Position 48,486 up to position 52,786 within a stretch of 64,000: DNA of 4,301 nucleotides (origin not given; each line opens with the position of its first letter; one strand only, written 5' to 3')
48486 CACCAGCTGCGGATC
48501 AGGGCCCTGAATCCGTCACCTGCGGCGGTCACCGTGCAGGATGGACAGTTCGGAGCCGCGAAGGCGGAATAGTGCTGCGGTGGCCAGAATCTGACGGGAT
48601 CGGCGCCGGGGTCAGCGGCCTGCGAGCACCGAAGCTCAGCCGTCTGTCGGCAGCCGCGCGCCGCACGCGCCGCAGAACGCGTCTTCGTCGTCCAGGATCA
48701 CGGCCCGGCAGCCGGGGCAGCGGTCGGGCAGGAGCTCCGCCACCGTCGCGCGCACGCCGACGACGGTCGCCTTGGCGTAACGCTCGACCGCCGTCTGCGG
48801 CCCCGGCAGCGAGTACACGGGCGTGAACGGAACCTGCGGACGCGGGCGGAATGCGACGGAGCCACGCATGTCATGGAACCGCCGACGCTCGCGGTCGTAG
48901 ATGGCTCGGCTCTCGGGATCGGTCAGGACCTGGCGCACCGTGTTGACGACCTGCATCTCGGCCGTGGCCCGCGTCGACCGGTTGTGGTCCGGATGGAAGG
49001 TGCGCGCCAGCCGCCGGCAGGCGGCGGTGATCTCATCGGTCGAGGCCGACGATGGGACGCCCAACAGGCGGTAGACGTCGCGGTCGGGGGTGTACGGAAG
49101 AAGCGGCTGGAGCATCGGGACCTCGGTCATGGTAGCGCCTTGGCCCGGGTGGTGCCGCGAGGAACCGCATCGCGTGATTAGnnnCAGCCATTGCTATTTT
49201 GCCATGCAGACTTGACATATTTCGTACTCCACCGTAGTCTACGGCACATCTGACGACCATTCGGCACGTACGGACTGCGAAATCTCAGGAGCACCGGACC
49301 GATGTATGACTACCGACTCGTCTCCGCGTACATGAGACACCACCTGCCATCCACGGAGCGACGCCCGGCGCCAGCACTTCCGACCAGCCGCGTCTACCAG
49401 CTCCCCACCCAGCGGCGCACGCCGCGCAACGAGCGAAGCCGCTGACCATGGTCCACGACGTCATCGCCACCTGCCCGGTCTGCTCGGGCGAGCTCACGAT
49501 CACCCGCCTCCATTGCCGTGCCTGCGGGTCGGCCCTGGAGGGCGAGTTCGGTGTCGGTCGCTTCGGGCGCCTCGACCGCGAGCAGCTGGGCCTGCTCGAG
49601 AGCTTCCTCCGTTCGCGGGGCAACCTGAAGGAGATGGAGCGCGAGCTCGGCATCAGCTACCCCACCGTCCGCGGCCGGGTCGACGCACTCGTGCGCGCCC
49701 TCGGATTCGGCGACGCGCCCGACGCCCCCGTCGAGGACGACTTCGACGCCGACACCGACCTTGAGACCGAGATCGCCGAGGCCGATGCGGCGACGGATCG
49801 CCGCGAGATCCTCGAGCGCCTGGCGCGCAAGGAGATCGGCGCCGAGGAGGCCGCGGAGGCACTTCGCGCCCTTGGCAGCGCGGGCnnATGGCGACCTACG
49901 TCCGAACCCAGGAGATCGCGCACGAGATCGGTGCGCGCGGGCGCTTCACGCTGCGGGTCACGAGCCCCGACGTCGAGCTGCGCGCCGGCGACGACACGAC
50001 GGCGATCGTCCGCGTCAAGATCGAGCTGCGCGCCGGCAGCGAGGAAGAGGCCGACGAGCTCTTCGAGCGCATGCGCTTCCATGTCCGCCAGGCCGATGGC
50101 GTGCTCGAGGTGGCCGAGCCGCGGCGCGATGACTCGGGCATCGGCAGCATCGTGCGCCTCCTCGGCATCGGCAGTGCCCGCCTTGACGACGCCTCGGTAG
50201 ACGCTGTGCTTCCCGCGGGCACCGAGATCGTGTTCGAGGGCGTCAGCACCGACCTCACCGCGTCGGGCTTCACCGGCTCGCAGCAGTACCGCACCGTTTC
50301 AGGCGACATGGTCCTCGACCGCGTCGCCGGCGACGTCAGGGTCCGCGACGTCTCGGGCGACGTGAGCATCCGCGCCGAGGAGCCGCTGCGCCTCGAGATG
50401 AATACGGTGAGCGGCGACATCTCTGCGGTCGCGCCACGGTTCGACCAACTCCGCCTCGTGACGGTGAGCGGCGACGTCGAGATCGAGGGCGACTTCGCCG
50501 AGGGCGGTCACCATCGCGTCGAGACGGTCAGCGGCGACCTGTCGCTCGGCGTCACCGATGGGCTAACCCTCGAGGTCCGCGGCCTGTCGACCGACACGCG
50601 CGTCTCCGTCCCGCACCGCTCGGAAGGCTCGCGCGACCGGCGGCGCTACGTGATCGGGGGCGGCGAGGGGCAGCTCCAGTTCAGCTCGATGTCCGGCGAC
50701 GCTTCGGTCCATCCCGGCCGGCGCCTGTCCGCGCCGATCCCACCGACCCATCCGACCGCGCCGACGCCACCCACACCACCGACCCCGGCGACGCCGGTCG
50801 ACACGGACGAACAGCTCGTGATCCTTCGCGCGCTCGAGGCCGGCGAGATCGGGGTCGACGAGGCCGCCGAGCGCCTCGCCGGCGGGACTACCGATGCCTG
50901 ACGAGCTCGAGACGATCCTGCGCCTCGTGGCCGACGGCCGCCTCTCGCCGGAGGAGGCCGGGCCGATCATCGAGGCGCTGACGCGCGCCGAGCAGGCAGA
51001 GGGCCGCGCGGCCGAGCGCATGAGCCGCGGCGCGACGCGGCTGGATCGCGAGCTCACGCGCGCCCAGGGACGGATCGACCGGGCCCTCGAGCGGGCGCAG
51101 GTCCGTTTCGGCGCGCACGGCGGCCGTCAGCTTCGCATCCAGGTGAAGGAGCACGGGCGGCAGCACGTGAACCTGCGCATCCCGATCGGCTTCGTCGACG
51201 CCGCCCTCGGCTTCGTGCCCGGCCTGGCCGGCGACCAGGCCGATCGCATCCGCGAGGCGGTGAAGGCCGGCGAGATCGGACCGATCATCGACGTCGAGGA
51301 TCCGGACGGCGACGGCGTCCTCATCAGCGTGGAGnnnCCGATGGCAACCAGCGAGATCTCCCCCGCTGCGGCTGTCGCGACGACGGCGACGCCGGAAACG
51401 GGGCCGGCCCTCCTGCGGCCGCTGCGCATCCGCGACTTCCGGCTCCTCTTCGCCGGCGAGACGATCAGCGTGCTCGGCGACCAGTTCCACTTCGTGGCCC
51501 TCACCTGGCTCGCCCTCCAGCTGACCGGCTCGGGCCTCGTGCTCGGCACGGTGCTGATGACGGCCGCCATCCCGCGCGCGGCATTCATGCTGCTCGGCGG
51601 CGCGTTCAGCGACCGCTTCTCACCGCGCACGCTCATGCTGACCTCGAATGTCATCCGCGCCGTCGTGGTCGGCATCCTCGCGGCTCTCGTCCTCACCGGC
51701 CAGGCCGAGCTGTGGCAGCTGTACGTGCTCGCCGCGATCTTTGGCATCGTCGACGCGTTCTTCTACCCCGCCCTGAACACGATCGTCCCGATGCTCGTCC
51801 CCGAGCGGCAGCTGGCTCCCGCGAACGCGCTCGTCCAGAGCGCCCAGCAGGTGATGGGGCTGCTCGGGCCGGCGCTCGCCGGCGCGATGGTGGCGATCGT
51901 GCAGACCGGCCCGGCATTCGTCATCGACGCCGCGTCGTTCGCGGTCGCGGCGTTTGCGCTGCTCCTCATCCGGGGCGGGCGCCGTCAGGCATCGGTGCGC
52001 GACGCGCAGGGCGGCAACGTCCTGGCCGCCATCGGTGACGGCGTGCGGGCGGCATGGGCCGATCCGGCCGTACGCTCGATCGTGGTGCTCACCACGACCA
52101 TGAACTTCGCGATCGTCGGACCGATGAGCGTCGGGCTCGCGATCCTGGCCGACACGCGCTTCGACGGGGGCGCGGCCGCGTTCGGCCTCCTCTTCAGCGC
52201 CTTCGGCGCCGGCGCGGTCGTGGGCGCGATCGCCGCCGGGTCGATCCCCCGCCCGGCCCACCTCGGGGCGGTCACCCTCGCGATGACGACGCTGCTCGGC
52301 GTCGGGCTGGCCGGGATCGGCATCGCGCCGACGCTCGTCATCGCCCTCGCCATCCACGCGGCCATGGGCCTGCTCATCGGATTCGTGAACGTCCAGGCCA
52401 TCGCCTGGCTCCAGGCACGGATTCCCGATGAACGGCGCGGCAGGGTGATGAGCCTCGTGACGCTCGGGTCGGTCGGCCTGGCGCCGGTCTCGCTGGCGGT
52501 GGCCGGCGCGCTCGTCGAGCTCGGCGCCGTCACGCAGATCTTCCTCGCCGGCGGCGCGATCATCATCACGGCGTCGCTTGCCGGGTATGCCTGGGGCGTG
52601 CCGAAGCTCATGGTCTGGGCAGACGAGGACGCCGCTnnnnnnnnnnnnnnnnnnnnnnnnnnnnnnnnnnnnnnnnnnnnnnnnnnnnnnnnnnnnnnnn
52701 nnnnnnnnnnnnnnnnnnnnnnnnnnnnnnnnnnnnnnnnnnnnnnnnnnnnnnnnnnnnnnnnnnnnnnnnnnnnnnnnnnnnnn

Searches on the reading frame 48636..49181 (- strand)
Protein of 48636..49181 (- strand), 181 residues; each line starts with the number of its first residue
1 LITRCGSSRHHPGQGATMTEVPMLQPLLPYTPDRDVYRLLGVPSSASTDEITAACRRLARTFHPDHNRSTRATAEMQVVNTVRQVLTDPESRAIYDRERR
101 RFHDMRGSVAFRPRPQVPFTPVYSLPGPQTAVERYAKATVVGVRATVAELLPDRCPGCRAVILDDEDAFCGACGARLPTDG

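Call 59: search_protein_families(library=pfam, proteins=[window:48636-49181:-], max_evalue=0.00001)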
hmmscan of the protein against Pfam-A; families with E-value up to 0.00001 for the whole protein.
window:48636-49181:- (181 aa): 1 family
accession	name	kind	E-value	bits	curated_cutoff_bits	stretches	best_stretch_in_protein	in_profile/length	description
PF00226.36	DnaJ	-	4.9e-17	62.2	27.8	1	35-96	1-63/63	DnaJ domain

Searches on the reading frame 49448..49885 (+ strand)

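Call 59: search_protein_families(library=pfam, proteins=[window:49448-49885:+], max_evalue=0.00001)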
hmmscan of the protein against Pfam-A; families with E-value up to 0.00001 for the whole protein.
window:49448-49885:+ (146 aa): 2 families
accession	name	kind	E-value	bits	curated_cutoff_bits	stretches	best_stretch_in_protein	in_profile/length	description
PF09862.15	DUF2089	-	4.3e-21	74.8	33.4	1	42-87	1-46/47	Domain of unknown function (DUF2089)-HTH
PF22747.2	Zn_ribbon_DUF2089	-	1.5e-12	47.8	27.6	1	9-39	1-31/32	DUF2089 zinc ribbon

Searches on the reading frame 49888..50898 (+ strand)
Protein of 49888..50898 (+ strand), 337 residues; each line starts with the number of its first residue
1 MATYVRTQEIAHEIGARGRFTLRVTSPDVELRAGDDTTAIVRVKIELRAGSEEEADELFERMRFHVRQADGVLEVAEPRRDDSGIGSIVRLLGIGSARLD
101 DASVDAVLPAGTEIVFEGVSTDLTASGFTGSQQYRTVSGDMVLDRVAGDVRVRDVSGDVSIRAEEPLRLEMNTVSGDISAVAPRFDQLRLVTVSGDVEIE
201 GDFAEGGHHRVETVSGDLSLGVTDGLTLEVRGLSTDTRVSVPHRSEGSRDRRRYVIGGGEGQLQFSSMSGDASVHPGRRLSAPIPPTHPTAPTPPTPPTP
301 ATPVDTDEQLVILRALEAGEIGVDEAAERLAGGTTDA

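Call 59: search_protein_families(library=pfam, proteins=[window:49888-50898:+], max_evalue=0.00001)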
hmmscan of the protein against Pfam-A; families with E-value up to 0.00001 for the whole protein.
window:49888-50898:+ (337 aa): 1 family
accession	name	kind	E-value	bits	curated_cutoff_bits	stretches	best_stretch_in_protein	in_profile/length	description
PF13349.12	DUF4097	-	3.8e-13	49.8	22.9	1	22-274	6-246/247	Toastrack DUF4097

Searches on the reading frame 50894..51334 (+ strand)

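Call 59: search_protein_families(library=pfam, proteins=[window:50894-51334:+], max_evalue=0.00001)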
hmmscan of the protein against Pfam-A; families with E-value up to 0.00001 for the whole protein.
window:50894-51334:+ (147 aa): 1 family
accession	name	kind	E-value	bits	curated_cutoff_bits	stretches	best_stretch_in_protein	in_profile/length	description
PF22746.1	SHOCT-like_DUF2089-C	-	1.8e-07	31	27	1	8-29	6-27/32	SHOCT-like domain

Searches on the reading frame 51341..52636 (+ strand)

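Call 59: search_protein_families(library=pfam, proteins=[window:51341-52636:+], max_evalue=0.00001)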
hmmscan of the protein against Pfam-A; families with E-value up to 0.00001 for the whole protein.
window:51341-52636:+ (432 aa): 2 families
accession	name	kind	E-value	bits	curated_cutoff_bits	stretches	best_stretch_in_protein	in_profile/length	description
PF07690.21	MFS_1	-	4.9e-32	111.6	33.4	1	37-376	2-338/347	Major Facilitator Superfamily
PF05977.19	MFS_3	-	7.8e-28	97.6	27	1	25-423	4-398/524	Transmembrane secretion effector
